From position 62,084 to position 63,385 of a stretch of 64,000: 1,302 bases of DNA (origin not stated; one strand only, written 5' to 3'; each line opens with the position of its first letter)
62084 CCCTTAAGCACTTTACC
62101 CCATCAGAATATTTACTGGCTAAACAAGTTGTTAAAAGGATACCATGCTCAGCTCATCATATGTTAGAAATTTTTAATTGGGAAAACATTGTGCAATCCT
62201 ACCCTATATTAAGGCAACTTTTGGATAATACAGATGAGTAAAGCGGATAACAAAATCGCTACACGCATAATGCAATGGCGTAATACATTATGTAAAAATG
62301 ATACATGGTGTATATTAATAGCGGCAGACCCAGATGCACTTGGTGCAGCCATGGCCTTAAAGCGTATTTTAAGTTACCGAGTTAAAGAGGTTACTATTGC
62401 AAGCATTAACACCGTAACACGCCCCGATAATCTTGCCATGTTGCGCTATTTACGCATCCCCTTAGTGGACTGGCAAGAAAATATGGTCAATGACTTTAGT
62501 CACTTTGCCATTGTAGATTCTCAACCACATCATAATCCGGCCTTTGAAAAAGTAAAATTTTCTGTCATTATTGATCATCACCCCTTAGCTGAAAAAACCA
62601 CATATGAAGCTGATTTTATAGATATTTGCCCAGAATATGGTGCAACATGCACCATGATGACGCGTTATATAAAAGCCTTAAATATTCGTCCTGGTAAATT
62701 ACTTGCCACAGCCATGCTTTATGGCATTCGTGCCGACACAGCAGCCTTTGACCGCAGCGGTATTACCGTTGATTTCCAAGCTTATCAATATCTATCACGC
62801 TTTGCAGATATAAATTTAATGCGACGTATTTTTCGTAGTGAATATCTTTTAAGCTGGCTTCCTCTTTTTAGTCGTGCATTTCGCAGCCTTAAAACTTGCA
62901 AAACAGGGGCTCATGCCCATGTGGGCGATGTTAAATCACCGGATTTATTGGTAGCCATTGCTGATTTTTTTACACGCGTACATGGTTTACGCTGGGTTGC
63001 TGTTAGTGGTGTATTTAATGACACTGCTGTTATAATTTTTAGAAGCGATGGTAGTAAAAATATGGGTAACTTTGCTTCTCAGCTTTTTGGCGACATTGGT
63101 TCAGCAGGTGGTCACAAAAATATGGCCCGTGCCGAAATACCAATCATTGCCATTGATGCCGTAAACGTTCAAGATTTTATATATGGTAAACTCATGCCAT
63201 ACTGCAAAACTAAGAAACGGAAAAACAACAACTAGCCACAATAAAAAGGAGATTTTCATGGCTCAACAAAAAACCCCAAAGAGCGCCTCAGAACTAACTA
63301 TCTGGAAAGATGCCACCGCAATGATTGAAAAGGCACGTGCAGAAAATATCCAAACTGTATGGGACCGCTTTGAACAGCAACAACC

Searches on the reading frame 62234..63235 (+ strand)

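Call 94: search_protein_families(library=pfam, proteins=[window:62234-63235:+], max_evalue=0.000001)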
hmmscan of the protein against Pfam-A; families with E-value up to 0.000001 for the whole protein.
window:62234-63235:+ (333 aa): 1 family
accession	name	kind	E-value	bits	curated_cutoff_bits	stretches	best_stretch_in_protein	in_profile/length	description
PF01368.27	DHH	-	1e-09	39.2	28.1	1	31-165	10-125/125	DHH family, N-terminal domain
